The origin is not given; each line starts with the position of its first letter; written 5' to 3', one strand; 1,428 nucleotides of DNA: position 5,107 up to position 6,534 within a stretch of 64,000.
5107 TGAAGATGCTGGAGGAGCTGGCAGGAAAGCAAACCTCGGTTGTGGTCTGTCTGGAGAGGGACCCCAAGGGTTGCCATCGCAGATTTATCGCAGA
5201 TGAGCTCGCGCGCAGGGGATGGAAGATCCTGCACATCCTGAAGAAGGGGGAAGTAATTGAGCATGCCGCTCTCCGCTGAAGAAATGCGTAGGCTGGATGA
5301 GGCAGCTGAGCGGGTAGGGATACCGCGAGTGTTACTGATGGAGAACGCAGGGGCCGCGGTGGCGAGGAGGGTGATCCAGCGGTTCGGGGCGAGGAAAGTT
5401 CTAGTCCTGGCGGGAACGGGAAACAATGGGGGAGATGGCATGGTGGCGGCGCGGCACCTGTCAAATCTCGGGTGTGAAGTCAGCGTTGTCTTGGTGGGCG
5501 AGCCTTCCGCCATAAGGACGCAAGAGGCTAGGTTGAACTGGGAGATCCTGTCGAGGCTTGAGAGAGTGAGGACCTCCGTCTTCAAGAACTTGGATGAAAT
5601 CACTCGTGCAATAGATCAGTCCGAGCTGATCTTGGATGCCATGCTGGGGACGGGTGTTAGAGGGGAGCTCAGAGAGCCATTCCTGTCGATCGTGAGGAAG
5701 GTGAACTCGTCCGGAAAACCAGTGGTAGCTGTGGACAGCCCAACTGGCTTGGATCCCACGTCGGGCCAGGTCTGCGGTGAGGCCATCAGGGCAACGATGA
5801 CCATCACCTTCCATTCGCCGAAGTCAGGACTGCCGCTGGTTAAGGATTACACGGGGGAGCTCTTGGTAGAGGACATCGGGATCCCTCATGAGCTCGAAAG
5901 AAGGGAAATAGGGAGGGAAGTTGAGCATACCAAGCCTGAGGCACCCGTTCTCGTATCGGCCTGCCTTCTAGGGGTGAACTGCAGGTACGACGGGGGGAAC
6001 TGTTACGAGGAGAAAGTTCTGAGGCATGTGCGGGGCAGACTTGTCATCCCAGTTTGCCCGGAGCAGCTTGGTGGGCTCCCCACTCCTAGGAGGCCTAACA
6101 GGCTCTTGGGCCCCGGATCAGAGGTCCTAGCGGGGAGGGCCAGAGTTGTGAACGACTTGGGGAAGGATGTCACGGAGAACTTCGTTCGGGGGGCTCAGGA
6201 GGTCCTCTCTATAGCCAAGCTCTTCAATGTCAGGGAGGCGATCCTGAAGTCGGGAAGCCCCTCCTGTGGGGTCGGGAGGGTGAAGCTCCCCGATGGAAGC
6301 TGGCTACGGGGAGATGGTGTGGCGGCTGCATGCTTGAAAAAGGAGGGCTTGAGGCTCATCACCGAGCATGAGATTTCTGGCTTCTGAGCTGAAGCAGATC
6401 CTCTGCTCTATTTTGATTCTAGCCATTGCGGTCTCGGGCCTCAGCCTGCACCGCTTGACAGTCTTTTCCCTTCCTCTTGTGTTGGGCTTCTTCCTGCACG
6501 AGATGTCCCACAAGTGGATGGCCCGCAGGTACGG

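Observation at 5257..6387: Unusual domain fusion: YjeF-N (NAD(P)HX epimerase) joined to DUF523 rather than the usual YjeF-C dehydratase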

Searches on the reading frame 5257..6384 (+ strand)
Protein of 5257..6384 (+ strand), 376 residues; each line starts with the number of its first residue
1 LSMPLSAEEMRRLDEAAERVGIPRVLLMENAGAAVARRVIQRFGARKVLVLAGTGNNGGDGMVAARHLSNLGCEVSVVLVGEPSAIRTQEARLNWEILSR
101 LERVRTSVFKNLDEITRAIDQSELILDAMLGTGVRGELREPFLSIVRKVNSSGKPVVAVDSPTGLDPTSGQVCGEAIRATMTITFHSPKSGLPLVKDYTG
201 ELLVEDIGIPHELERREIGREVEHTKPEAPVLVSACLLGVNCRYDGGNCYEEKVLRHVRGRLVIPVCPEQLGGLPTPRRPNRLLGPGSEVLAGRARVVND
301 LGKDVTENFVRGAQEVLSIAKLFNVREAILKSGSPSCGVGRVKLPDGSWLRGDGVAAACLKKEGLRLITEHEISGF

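Call 3: search_protein_families(library=pfam, proteins=[window:5257-6384:+], max_evalue=0.01)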
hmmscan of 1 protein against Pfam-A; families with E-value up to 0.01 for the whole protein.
window:5257-6384:+ (376 aa): 2 families
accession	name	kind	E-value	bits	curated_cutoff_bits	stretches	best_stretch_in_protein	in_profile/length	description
PF03853.21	YjeF_N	-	5.6e-47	160.3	24.9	1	27-191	4-169/169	YjeF-related protein N-terminus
PF04463.17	2-thiour_desulf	-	2.6e-38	131.6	34.7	1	231-372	1-141/141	2-thiouracil desulfurase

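Call 4: search_protein_families(library=ncbifam, proteins=[window:5257-6384:+], max_evalue=0.01)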
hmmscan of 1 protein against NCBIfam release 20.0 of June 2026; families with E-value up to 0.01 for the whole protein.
window:5257-6384:+ (376 aa): 2 families
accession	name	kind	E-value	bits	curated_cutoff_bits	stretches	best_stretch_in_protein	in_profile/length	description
TIGR00197.1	yjeF_nterm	hypoth_equivalog_domain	3.2e-57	193.5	88.6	1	6-210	5-205/206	NAD(P)H-hydrate epimerase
NF007856.0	PRK10565.1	equivalog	2.5e-29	102.3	703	1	6-217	19-227/510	bifunctional ADP-dependent NAD(P)H-hydrate dehydratase/NAD(P)H-hydrate epimerase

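Call 5: search_solved_structures(query=window:5257-6384:+, max_evalue=0.001, show_alignments=3)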
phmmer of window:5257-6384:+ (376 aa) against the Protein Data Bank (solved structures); distinct sequences matched with E-value up to 0.001: 5.
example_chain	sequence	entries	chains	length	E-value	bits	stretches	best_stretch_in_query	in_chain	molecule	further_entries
2ax3_A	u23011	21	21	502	3.9e-29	105.5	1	9-214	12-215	hypothetical protein TM0922 | Bifunctional NAD(P)H-hydrate repair enzyme Nnr | Putative uncharacterized protein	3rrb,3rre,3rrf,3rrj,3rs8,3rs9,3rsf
6z92_A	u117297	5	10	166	1e-18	71.1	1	230-373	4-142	DUF523 domain-containing protein | TudS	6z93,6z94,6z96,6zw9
3k5w_A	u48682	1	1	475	1.1e-16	64.5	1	8-210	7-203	Carbohydrate kinase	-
2dg2_A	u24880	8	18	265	7.7e-14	55.1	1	45-191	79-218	Apolipoprotein A-I binding protein | ApoA-I binding protein | Apolipoprotein A-I-binding protein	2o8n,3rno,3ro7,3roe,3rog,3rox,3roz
1jzt_A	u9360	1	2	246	1.2e-13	54.5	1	17-190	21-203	Hypothetical 27.5 kDa protein in SPX19-GCR2 intergenic region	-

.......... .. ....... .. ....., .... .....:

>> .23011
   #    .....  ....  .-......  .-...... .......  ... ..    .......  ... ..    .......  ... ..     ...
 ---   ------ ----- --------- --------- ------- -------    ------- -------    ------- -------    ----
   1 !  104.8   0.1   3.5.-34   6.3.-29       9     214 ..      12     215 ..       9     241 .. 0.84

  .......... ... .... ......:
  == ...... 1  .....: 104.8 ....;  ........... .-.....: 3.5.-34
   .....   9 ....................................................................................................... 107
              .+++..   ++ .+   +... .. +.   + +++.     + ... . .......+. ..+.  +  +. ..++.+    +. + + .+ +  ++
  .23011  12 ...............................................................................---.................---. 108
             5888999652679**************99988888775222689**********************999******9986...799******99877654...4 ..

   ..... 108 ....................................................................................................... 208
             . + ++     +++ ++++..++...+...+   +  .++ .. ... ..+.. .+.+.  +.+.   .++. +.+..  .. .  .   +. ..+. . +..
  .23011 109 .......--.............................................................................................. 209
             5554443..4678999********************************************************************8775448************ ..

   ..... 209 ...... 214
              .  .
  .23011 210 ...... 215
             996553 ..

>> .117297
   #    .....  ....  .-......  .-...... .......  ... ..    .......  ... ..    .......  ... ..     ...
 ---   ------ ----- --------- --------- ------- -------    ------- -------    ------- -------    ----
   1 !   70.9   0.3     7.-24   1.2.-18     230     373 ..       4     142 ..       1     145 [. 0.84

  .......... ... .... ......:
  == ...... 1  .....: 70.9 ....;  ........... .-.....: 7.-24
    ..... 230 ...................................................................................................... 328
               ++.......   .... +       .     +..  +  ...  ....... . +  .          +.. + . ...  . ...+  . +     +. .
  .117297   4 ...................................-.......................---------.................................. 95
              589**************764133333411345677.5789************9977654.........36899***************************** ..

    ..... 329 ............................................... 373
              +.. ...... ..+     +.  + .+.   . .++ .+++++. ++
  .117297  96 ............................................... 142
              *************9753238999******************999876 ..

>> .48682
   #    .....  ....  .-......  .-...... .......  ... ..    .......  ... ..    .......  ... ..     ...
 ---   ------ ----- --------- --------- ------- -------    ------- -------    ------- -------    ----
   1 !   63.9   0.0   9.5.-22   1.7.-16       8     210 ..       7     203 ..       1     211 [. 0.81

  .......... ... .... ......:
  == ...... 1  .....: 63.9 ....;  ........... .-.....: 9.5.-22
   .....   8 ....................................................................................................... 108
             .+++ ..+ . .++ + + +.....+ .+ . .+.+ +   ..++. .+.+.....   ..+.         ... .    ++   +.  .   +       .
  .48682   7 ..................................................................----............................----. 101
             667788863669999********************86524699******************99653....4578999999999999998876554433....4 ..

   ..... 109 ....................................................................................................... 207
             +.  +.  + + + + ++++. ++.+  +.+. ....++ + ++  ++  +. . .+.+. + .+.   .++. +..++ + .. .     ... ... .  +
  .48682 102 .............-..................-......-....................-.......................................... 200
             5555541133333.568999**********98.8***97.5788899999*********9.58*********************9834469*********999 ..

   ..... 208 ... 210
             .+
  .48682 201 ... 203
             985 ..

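Call 6: find_homologous_proteins(query=window:5257-6384:+)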
Query window:5257-6384:+ (376 aa): 5606 proteins with E <= 0.001 among 8000 candidates; the best 120 are listed.
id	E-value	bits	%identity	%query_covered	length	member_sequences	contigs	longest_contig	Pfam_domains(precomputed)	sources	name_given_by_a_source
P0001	2.8e-237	805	100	98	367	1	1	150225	PF04463.18,PF03853.22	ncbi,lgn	-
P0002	6.9e-151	521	65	98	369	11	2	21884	PF04463.18,PF03853.22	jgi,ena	-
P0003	7.2e-144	498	60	99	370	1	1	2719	PF04463.18,PF03853.22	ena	-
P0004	8.0e-144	498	62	99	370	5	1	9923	PF04463.18,PF03853.22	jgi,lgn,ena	jgi:hydroxyethylthiazole kinase-like uncharacterized protein yjeF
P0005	1.2e-143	497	61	99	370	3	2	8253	PF04463.18,PF03853.22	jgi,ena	-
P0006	4.8e-139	482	62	97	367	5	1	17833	PF04463.18,PF03853.22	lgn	-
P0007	2.2e-138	480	60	99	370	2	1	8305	PF04463.18,PF03853.22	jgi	-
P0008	8.1e-138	478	59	97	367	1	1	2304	PF04463.18,PF03853.22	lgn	-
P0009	1.2e-127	444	58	92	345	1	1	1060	PF04463.18,PF03853.22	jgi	jgi:hydroxyethylthiazole kinase-like uncharacterized protein yjeF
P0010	1.2e-117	412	53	98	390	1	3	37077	PF04463.18,PF03853.22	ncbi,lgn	-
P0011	1.9e-117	411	53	98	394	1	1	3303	PF04463.18,PF03853.22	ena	-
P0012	2.8e-117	410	53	97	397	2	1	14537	PF04463.18,PF03853.22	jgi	jgi:hydroxyethylthiazole kinase-like uncharacterized protein yjeF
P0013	3.1e-117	410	53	98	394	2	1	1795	PF04463.18,PF03853.22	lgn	-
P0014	5.5e-117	409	54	98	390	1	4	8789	PF04463.18,PF03853.22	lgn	-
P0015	7.2e-117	409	52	98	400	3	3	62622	PF04463.18,PF03853.22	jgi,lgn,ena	-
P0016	8.9e-117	409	53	98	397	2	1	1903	PF04463.18,PF03853.22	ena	-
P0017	2.0e-116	408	52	98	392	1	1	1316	PF04463.18,PF03853.22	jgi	jgi:hydroxyethylthiazole kinase-like uncharacterized protein yjeF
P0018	2.1e-116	408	52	98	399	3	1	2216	PF04463.18,PF03853.22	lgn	-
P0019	1.2e-115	405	54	98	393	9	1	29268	PF04463.18,PF03853.22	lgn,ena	-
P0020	2.8e-115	404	53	98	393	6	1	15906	PF04463.18,PF03853.22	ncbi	ncbi:NAD(P)H-hydrate epimerase [subsurface metagenome]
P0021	6.3e-115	403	52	98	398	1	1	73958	PF04463.18,PF03853.22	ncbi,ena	-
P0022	6.9e-115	402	53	99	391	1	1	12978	PF04463.18,PF03853.22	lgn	-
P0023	7.2e-115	402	53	98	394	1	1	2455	PF04463.18,PF03853.22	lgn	-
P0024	7.7e-115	402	52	99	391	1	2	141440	PF04463.18,PF03853.22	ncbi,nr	ncbi:NAD(P)H-hydrate epimerase [subsurface metagenome]|nr:MAG: NAD(P)H-hydrate epimerase [Hadesarcha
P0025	7.7e-115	402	52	99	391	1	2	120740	PF04463.18,PF03853.22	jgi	-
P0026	1.5e-114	401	52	98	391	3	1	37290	PF04463.18,PF03853.22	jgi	-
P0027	7.8e-114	399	51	99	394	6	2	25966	PF04463.18,PF03853.22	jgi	jgi:hydroxyethylthiazole kinase-like uncharacterized protein yjeF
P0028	7.9e-114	399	52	99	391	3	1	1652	PF04463.18,PF03853.22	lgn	-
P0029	1.0e-113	399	52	98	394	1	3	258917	PF04463.18,PF03853.22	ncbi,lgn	-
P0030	1.2e-113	398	52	98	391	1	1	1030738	PF04463.18,PF03853.22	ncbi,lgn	-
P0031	1.6e-113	398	52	98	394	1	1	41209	PF04463.18,PF03853.22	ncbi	-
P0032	1.8e-113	398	53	98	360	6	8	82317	PF04463.18,PF03853.22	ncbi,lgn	ncbi:MAG: NAD(P)H-hydrate epimerase [Candidatus Hadarchaeales archaeon]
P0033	2.0e-113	398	52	97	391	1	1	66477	PF04463.18,PF03853.22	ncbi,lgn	-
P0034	2.1e-113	398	52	97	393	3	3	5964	PF04463.18,PF03853.22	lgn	-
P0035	2.4e-113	397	52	98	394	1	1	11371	PF04463.18,PF03853.22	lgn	-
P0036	3.9e-113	397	51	98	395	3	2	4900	PF04463.18,PF03853.22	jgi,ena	-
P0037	4.0e-113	397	52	97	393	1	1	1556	PF04463.18,PF03853.22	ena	-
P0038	5.7e-113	396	52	97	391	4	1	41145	PF04463.18,PF03853.22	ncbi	ncbi:MAG: NAD(P)H-hydrate epimerase [Candidatus Hadarchaeaceae archaeon]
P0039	5.8e-113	396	52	98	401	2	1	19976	PF04463.18,PF03853.22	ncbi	-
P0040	6.0e-113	396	52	97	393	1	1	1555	PF04463.18,PF03853.22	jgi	-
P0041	6.2e-113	396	52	98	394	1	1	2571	PF04463.18,PF03853.22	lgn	-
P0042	1.5e-112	395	54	97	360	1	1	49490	PF04463.18,PF03853.22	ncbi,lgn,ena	-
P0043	2.0e-112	394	54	98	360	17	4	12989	PF04463.18,PF03853.22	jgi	jgi:NAD(P)H-hydrate epimerase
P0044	2.7e-112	394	51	98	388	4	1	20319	PF04463.18,PF03853.22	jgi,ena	-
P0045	6.6e-112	393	52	98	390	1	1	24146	PF04463.18,PF03853.22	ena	-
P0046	3.3e-111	390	51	98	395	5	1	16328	PF04463.18,PF03853.22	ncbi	-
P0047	5.2e-111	390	53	99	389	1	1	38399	PF04463.18,PF03853.22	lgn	-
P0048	1.1e-110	389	51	98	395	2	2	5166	PF04463.18,PF03853.22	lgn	-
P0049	1.4e-110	388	51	98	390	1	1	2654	PF04463.18,PF03853.22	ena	-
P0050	2.0e-110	388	55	96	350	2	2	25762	PF04463.18,PF03853.22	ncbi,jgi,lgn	-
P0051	2.2e-110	388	53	97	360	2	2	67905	PF04463.18,PF03853.22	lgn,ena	-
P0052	2.5e-110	387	56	89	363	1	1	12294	PF04463.18,PF03853.22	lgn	-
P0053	5.3e-109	383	50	98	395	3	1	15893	PF04463.18,PF03853.22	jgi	-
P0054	2.0e-108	381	52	99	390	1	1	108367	PF04463.18,PF03853.22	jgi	jgi:NAD(P)H-hydrate epimerase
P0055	5.3e-107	377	52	97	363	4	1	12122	PF04463.18,PF03853.22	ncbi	ncbi:MAG: NAD(P)H-hydrate epimerase [Candidatus Hadarchaeales archaeon]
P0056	2.5e-104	368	55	87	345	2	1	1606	PF04463.18,PF03853.22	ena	-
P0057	7.2e-103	363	50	99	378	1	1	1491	PF04463.18,PF03853.22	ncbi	-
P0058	1.4e-96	342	49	98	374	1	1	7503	PF04463.18,PF03853.22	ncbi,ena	-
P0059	2.0e-75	273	53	70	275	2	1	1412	PF04463.18,PF03853.22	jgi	-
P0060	3.1e-71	259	53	62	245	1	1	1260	PF03853.22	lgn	-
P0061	4.2e-68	249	53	56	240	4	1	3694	PF03853.22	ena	-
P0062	7.9e-68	248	53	59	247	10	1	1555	PF03853.22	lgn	-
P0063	2.9e-67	246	52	57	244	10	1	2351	PF03853.22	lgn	-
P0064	1.3e-65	240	54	57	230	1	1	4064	PF03853.22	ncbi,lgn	-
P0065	2.9e-65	239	51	57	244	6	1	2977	PF03853.22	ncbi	-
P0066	3.2e-65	239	50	57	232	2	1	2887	PF03853.22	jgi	-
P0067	1.4e-64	237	51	57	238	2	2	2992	PF03853.22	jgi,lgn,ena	-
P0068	1.9e-64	237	53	58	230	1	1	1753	PF03853.22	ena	-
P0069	6.3e-63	232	53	57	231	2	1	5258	PF03853.22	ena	-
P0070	2.1e-62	230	50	57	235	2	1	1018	PF03853.22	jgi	jgi:NAD(P)H-hydrate epimerase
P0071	3.8e-62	229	49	57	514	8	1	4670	PF01256.23,PF02110.21,PF03853.22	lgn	-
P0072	6.9e-62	228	51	57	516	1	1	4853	PF01256.23,PF02110.21,PF03853.22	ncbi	-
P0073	7.0e-62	228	54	55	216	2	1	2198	PF03853.22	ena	-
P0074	1.5e-61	227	50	58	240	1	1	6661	PF03853.22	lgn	-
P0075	3.1e-59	219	54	56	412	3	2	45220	PF03853.22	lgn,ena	-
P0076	4.5e-59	219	50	56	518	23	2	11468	PF01256.23,PF03853.22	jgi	-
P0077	6.6e-59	218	50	56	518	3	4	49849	PF01256.23,PF03853.22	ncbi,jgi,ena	ncbi:MAG: NAD(P)H-hydrate dehydratase [Nitrososphaeria archaeon]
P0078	1.2e-57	214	50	56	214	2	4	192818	PF03853.22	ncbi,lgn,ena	-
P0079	3.7e-56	209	49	56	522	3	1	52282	PF08543.18,PF01256.23,PF02110.21,PF03853.22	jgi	jgi:ADP-dependent NAD(P)H-hydrate dehydratase / NAD(P)H-hydrate epimerase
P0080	4.6e-55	206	49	56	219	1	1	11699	PF03853.22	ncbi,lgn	-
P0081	2.0e-54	204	47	55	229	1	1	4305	PF03853.22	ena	-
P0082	3.5e-54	203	47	56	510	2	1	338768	PF01256.23,PF02110.21,PF03853.22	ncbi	-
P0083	3.9e-54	203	47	56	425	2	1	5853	PF03853.22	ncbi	-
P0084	6.5e-54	202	51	56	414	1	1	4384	PF03853.22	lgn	-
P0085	1.0e-53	201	44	56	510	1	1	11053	PF01256.23,PF02110.21,PF03853.22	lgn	-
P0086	1.6e-53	201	48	56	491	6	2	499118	PF01256.23,PF02110.21,PF03853.22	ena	-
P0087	2.0e-53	200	49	56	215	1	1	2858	PF03853.22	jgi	jgi:NAD(P)H-hydrate epimerase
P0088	2.1e-53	200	49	56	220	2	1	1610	PF03853.22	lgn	-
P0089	2.6e-53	200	47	56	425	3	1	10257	PF03853.22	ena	-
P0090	6.0e-53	199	51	56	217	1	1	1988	PF03853.22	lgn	-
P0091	7.1e-53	198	49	55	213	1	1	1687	PF03853.22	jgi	jgi:NAD(P)H-hydrate epimerase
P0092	8.1e-53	198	48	56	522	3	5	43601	PF08543.18,PF01256.23,PF02110.21,PF03853.22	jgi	jgi:hydroxyethylthiazole kinase-like uncharacterized protein yjeF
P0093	3.1e-52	196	47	56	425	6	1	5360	PF03853.22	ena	-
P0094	5.7e-52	195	49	56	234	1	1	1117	PF03853.22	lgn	-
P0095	7.6e-52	195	49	55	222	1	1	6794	PF03853.22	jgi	jgi:NAD(P)H-hydrate epimerase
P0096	4.5e-51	193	48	57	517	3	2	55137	PF01256.23,PF03853.22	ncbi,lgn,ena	-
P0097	7.6e-51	192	45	56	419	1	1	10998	PF03853.22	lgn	-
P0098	1.6e-50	191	47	56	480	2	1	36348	PF03853.22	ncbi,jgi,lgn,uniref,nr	ncbi:MAG: NAD(P)H-hydrate epimerase [Candidatus Terraquivivens tikiterensis]|uniref:NAD(P)H-hydrate 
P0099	2.1e-50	190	47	56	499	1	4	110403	PF03853.22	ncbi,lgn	ncbi:MAG: NAD(P)H-hydrate epimerase [Nitrososphaerota archaeon]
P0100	2.9e-50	190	48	56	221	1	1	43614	PF03853.22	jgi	-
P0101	6.2e-50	189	49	56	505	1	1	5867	PF01256.23,PF03853.22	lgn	-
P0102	7.4e-50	189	49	55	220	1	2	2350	PF03853.22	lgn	-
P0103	8.0e-50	188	40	75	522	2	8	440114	PF08543.18,PF01256.23,PF02110.21,PF03853.22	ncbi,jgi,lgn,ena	ncbi:MAG: NAD(P)H-hydrate dehydratase [Candidatus Nezhaarchaeales archaeon]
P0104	9.5e-50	188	51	56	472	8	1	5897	PF01256.23,PF02110.21,PF03853.22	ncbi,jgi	-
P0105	1.4e-49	188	44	56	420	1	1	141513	PF03853.22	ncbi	ncbi:MAG: NAD(P)H-hydrate epimerase [Candidatus Caldarchaeales archaeon]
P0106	2.2e-49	187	47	56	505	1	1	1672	PF01256.23,PF02110.21,PF03853.22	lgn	-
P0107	2.8e-49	187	52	56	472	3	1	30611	PF01256.23,PF03853.22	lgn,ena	-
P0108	2.9e-49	187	48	56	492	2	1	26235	PF01256.23,PF02110.21,PF03853.22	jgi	jgi:NAD(P)H-hydrate epimerase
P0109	3.1e-49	186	46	56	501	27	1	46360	PF03853.22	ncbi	-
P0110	4.4e-49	186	47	56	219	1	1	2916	PF03853.22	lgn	-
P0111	4.5e-49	186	47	56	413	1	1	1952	PF03853.22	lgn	-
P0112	6.0e-49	186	48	56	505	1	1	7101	PF01256.23,PF02110.21,PF03853.22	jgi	-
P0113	6.0e-49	186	44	56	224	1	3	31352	PF03853.22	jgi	jgi:NAD(P)H-hydrate epimerase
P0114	7.5e-49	185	46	52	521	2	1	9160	PF01256.23,PF02110.21,PF03853.22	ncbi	-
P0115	1.1e-48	185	46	60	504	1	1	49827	PF01256.23,PF03853.22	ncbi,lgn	-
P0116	1.4e-48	184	46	56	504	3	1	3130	PF01256.23,PF03853.22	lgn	-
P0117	2.3e-48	184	43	56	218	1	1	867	PF03853.22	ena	-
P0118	2.2e-47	180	47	56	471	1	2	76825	PF01256.23,PF02110.21,PF03853.22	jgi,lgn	jgi:NAD(P)H-hydrate epimerase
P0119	3.4e-47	180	47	55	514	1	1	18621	PF01256.23,PF03853.22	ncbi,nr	ncbi:MAG: NAD(P)H-hydrate dehydratase [Hadesarchaea archaeon]|nr:NAD(P)H-hydrate dehydratase [Hadesa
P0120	4.5e-47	179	49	56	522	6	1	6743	PF01256.23,PF02110.21,PF03853.22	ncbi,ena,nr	ncbi:MAG: bifunctional ADP-dependent NAD(P)H-hydrate dehydratase/NAD(P)H-hydrate epimerase [Thermopr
